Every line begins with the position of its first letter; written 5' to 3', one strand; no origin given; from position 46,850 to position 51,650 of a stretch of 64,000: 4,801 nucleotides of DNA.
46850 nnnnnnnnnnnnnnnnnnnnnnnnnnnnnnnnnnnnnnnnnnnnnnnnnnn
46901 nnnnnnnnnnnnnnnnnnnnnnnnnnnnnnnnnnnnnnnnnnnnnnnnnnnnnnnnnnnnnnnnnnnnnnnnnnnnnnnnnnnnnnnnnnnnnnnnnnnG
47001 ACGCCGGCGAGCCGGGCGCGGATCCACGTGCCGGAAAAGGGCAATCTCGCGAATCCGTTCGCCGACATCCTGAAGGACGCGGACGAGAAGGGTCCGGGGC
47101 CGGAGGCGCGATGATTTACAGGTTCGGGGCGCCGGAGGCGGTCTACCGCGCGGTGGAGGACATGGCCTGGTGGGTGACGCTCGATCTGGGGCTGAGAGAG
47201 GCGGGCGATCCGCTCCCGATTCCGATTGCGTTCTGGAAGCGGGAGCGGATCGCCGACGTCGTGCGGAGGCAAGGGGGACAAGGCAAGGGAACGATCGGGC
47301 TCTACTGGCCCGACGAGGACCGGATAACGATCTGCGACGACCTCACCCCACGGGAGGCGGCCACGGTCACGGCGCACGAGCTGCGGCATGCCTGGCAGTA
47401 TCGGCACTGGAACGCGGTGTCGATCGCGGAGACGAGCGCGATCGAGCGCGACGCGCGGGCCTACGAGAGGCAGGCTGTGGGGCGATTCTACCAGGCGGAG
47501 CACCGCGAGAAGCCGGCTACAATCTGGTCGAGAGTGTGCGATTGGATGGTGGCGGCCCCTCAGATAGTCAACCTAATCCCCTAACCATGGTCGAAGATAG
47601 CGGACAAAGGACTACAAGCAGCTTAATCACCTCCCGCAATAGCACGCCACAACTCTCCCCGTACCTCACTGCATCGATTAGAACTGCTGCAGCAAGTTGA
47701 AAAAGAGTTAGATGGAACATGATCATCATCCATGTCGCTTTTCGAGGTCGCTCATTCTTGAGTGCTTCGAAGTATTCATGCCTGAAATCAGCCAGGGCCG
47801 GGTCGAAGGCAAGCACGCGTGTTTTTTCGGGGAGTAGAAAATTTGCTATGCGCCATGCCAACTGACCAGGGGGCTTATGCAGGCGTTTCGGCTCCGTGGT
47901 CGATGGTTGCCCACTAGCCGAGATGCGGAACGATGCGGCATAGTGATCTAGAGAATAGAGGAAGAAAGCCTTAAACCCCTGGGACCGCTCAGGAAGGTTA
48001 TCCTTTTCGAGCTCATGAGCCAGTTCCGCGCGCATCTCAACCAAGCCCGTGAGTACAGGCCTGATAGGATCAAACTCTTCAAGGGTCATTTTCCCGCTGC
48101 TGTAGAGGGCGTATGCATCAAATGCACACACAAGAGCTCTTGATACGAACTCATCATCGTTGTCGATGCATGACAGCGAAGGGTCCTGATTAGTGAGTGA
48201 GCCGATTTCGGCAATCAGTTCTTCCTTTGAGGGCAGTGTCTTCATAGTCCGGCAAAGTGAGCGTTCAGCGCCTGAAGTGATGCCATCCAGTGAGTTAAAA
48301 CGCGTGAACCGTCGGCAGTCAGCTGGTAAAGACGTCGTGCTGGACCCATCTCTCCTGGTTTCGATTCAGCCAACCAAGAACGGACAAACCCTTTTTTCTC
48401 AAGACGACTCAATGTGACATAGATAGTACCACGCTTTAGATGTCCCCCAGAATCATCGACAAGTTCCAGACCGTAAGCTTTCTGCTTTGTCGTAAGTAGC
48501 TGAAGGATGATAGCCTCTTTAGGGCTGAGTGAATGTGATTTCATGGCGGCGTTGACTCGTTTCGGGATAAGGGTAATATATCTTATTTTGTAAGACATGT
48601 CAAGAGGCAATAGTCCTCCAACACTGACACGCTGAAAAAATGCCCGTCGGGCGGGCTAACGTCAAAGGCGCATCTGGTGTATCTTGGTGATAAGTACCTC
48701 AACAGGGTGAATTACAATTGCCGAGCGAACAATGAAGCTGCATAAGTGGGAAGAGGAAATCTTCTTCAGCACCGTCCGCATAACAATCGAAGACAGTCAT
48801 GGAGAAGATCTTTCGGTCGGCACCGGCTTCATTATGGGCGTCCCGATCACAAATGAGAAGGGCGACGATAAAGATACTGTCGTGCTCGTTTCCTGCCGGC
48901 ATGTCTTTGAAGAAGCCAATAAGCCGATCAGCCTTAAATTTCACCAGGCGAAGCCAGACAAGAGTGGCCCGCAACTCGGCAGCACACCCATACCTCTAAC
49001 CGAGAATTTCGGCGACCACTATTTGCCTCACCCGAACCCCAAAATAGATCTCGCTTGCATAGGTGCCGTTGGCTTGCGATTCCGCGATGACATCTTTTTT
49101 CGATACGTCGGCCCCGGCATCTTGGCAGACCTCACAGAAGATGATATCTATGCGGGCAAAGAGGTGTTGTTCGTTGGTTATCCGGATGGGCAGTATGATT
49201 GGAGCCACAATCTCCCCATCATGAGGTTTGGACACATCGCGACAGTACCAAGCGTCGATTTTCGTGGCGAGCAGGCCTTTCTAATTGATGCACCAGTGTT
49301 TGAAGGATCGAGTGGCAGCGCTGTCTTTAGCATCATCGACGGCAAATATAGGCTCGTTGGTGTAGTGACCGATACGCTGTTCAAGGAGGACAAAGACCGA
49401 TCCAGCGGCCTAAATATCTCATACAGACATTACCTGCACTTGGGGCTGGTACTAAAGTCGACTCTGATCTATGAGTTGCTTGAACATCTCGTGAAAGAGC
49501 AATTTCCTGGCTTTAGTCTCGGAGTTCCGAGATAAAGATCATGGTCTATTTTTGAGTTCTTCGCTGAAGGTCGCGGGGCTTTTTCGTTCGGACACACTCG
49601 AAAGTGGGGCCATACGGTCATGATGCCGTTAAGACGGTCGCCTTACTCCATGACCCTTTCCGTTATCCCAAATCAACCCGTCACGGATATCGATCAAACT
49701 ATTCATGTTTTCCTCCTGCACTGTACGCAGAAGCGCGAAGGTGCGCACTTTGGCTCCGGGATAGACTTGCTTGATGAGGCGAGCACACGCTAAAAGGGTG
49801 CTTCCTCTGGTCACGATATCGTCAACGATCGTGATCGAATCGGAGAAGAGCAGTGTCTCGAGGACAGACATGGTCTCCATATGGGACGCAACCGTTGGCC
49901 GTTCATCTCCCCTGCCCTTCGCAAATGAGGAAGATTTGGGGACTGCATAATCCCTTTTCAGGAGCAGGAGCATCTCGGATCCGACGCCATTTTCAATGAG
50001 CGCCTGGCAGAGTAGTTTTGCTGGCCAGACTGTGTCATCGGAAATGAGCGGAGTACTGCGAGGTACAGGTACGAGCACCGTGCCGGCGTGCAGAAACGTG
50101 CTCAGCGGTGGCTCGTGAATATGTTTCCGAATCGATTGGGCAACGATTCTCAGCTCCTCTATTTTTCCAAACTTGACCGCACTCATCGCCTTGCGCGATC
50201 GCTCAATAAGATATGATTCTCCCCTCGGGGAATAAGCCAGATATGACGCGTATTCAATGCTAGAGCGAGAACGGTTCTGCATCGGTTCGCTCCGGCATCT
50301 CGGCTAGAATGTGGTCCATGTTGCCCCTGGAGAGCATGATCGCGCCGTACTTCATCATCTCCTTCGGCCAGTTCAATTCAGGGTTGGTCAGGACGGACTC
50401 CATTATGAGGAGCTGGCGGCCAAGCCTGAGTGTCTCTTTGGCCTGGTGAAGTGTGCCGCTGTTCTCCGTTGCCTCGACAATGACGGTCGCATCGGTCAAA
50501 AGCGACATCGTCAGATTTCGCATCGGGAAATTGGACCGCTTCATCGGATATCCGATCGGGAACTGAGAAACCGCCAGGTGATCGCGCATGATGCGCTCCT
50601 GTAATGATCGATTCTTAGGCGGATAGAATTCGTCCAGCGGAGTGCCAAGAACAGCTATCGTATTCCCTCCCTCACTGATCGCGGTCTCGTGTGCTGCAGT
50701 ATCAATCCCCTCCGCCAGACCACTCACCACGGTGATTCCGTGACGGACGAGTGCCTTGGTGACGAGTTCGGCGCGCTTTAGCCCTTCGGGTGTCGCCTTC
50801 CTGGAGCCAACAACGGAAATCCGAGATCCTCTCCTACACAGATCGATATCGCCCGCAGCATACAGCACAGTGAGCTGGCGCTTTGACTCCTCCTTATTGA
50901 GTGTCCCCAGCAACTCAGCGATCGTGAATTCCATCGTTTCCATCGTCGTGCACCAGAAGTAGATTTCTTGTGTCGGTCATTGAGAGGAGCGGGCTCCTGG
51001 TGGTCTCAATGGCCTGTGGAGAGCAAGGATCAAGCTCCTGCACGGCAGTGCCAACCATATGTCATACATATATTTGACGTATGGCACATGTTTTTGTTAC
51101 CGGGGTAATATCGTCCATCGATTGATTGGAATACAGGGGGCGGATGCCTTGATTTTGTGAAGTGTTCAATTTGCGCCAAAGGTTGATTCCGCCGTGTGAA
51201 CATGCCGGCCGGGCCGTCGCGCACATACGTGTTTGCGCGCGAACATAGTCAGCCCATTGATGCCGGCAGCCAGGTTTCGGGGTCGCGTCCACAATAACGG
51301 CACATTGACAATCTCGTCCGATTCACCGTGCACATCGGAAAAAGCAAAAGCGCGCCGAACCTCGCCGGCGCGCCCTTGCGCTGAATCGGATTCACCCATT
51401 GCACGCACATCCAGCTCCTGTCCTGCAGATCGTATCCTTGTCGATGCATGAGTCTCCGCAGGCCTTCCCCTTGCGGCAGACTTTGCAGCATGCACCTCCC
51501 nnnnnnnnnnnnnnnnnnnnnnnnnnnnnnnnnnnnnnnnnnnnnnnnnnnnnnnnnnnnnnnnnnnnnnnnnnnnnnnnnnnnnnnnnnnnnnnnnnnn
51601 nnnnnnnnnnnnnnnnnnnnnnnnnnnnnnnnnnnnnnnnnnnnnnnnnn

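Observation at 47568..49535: Candidate uncharacterised cargo module: a PadR + TM-protein operon divergent from a signal-less trypsin-like protease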

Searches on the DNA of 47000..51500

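Call 97: search_rna_families(source=window, start=47000, end=51500, threshold=evalue, max_evalue=1)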
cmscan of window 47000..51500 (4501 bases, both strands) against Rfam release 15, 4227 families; matches with E-value up to 1: 2.
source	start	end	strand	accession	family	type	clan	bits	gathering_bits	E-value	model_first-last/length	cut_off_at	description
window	47204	47254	-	RF04096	mir-4433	Gene; miRNA;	-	23.4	77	0.29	17-67/83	no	mir-4433 microRNA precursor family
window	47204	47254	+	RF04096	mir-4433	Gene; miRNA;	-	22.5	77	0.49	17-67/83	no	mir-4433 microRNA precursor family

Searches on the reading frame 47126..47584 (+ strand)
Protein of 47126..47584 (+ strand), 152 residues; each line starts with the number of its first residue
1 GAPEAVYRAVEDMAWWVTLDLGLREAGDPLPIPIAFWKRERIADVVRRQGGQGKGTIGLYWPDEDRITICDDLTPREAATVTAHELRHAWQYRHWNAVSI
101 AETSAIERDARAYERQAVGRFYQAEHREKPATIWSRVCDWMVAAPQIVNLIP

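Call 3: search_protein_families(library=pfam, proteins=[window:47126-47584:+], max_evalue=0.01)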
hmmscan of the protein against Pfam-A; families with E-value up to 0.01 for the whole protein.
window:47126-47584:+ (152 aa): 1 family
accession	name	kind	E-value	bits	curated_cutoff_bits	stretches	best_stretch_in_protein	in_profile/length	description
PF20573.4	DUF6782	-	1.1e-07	31.8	27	1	55-102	67-114/241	Putative metallopeptidase family (DUF6782)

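Call 6: search_protein_families(library=phrogs, proteins=[window:47126-47584:+], max_evalue=0.01)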
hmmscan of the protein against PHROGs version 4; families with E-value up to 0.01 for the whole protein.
window:47126-47584:+ (152 aa): 0 families

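Call 7: search_protein_families(library=ncbifam, proteins=[window:47126-47584:+], max_evalue=0.01)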
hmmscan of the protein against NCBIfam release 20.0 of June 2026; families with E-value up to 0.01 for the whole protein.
window:47126-47584:+ (152 aa): 1 family
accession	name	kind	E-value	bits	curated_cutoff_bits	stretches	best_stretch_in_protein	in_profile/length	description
NF038145.1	Hvo_1808_fam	equivalog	8.7e-06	25.2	200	1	49-110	102-166/432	Hvo_1808 family surface protein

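Call 81: find_related_loci(query=window:47126-47584:+, collection=viral_contigs, flank=8000)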
Query window:47126-47584:+ (152 aa) in viral_contigs; peptide patterns used: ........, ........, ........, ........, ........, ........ (x = any residue, [..] = any of these).
4 stretches matched a pattern, but none encodes a relative of the query by tblastn (E <= 1e-3).
